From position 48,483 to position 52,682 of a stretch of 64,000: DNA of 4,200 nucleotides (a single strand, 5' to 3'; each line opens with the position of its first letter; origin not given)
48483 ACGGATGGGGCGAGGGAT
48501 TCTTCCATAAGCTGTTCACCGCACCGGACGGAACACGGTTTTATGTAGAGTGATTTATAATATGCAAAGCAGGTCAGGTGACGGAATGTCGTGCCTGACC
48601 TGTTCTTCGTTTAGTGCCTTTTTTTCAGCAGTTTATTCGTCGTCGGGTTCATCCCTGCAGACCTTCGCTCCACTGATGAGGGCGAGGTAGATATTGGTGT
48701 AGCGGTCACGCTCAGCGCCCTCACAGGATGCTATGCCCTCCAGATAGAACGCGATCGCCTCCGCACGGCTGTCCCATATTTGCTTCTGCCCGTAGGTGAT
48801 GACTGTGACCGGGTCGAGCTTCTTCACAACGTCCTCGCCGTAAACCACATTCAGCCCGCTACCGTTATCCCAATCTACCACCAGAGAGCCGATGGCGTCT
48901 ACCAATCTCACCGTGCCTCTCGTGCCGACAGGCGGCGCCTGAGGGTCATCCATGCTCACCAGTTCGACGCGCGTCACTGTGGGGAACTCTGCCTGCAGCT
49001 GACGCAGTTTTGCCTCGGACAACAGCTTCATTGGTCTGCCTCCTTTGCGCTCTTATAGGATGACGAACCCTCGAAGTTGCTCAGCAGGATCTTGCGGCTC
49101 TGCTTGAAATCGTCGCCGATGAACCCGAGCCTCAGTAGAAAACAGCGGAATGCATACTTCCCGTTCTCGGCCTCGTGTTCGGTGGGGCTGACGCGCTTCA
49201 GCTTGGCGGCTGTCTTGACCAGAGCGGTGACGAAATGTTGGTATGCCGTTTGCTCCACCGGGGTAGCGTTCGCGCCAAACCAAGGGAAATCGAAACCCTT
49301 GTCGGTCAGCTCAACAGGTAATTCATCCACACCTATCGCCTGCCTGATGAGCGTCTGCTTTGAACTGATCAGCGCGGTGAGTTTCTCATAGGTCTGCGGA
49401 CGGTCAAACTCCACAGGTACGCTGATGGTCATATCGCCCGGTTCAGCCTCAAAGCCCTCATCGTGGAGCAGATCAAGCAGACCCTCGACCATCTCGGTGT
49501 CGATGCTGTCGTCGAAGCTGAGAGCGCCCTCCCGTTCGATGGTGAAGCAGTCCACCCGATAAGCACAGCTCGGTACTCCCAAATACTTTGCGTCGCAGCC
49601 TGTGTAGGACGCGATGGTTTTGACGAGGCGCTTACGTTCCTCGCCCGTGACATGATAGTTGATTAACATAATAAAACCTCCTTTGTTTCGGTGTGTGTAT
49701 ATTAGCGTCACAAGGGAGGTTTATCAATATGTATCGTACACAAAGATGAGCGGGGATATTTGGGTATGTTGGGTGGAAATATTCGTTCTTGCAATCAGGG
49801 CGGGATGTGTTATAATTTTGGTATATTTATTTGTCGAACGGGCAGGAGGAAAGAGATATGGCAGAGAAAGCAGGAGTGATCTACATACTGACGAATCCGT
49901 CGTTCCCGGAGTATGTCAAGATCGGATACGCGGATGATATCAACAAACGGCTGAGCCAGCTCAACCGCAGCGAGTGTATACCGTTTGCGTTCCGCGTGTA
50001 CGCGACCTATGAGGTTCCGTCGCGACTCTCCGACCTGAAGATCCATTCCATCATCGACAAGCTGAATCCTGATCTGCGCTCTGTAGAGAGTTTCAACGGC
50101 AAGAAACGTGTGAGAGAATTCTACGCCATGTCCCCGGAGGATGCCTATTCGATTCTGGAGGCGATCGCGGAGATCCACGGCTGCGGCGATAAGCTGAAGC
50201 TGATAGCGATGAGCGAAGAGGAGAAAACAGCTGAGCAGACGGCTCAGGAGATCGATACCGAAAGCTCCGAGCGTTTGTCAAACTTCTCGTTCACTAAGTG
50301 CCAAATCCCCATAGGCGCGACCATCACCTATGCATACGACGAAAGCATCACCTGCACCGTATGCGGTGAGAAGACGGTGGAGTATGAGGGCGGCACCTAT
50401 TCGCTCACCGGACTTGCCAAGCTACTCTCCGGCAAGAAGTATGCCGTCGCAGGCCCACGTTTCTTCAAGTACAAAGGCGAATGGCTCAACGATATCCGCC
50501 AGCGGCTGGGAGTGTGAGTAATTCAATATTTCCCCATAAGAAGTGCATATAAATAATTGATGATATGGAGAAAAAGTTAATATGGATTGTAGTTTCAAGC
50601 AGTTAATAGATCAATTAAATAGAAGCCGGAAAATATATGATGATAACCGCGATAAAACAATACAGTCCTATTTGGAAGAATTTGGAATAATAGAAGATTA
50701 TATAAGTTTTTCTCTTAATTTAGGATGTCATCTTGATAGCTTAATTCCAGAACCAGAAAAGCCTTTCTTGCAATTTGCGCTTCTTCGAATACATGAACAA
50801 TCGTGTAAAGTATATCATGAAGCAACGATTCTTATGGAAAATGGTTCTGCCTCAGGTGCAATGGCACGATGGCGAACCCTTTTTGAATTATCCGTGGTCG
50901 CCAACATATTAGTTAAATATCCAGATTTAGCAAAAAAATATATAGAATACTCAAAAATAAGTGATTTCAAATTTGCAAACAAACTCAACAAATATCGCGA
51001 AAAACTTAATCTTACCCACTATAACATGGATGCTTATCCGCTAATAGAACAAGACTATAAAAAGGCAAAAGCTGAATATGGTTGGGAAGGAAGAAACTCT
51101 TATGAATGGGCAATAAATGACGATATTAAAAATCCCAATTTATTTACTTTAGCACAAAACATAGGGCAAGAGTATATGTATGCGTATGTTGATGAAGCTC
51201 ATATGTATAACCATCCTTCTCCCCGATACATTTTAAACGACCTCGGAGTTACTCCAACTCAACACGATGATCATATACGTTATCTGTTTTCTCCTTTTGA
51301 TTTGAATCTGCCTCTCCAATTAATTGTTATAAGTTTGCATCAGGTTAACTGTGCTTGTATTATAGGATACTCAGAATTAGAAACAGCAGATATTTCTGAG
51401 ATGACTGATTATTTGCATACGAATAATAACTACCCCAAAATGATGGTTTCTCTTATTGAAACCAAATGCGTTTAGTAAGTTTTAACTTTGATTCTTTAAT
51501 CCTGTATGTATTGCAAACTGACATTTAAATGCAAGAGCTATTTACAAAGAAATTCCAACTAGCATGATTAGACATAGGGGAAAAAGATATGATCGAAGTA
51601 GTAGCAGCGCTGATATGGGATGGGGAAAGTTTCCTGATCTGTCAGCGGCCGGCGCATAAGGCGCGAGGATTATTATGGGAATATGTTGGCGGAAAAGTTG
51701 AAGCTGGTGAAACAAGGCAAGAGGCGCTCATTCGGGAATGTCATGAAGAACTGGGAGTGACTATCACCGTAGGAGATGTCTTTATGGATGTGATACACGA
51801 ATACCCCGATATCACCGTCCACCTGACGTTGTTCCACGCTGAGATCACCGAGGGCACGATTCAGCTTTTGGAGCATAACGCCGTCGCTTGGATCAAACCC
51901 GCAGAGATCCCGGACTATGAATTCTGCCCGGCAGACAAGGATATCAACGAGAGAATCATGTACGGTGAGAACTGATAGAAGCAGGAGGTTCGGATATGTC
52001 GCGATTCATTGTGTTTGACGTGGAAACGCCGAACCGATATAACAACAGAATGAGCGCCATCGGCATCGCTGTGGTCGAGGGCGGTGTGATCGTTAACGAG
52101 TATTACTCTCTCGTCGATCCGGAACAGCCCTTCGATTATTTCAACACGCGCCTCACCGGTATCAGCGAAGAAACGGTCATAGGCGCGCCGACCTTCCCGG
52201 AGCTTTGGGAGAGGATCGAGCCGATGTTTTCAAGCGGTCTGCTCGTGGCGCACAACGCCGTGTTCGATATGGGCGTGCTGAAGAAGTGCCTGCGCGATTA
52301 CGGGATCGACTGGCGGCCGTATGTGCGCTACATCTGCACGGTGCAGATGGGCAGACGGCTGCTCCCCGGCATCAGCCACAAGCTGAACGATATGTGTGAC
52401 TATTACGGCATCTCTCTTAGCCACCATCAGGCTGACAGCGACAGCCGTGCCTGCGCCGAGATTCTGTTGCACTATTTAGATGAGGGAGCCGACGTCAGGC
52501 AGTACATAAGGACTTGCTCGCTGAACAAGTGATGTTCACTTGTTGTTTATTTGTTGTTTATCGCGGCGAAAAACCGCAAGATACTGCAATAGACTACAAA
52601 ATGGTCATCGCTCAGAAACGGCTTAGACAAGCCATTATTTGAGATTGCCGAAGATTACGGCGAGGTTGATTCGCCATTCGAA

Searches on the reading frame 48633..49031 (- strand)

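Call 87: search_protein_families(library=pfam, proteins=[window:48633-49031:-], max_evalue=0.001)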
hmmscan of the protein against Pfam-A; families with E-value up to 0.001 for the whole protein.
window:48633-49031:- (132 aa): 1 family
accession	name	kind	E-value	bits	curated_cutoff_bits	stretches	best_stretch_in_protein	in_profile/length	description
PF14192.12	DUF4314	-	5.7e-25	87.5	27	1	6-72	2-69/69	Domain of unknown function (DUF4314)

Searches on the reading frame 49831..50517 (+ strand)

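Call 87: search_protein_families(library=pfam, proteins=[window:49831-50517:+], max_evalue=0.001)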
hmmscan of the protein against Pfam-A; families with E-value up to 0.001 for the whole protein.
window:49831-50517:+ (228 aa): 3 families
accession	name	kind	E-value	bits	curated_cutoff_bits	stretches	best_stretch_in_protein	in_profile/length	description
PF10544.15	T5orf172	-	4.9e-12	46.7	20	1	15-112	1-100/101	T5orf172 domain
PF13455.12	MUG113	-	8.6e-08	33.1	22.3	1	29-111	1-72/73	Meiotically up-regulated gene 113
PF11149.13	DUF2924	-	0.00061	20.5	31.2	1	131-213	52-133/135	Protein of unknown function (DUF2924)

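Call 89: search_protein_families(library=padloc, proteins=[window:49831-50517:+], max_evalue=0.001)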
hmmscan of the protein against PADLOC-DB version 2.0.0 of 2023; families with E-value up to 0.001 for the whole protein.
window:49831-50517:+ (228 aa): 3 families
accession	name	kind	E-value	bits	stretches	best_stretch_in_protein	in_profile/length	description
PDLC05043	PDC-S57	-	4.4e-100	331.8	1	13-226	3-216/221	-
PDLC05041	PDC-S57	-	3.8e-43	145.5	1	10-225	1-205/212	-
PDLC05042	PDC-S57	-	2.3e-09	35.3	1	12-114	5-101/245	-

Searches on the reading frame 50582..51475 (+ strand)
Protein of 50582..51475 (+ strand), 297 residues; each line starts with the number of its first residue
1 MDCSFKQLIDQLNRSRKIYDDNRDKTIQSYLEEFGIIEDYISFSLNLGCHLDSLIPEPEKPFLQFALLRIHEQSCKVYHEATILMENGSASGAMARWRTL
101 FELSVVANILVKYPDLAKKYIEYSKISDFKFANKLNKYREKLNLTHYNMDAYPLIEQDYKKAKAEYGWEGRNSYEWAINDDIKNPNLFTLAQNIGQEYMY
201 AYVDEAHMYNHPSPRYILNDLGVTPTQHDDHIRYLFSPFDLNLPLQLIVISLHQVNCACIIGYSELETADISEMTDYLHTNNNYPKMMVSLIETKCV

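Call 87: search_protein_families(library=pfam, proteins=[window:50582-51475:+], max_evalue=0.001)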
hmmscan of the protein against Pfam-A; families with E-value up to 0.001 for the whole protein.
window:50582-51475:+ (297 aa): 1 family
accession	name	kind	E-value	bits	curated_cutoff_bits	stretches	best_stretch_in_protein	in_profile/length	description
PF18928.5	DUF5677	-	4.1e-22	79.4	27.1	1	65-221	2-159/166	Family of unknown function (DUF5677)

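Call 89: search_protein_families(library=padloc, proteins=[window:50582-51475:+], max_evalue=0.001)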
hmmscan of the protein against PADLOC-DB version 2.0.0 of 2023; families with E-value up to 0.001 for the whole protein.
window:50582-51475:+ (297 aa): 0 families

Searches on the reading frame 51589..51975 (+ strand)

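Call 87: search_protein_families(library=pfam, proteins=[window:51589-51975:+], max_evalue=0.001)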
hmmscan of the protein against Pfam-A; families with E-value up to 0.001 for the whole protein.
window:51589-51975:+ (128 aa): 2 families
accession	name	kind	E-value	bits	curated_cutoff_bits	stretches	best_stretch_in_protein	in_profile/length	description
PF14815.12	NUDIX_4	-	1.4e-21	76.8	35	1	6-119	2-110/113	NUDIX domain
PF00293.34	NUDIX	-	7.1e-17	62.1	21.1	1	4-118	5-129/134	NUDIX domain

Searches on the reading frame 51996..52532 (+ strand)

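Call 87: search_protein_families(library=pfam, proteins=[window:51996-52532:+], max_evalue=0.001)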
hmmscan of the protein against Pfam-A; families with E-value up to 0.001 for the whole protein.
window:51996-52532:+ (178 aa): 2 families
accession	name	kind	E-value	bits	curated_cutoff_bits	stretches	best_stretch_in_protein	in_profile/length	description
PF00929.31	RNase_T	-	1.7e-20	74.6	24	1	5-157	1-164/164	Exonuclease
PF01612.26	DNA_pol_A_exo1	-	7.9e-05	23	23.6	1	7-138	25-128/173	3'-5' exonuclease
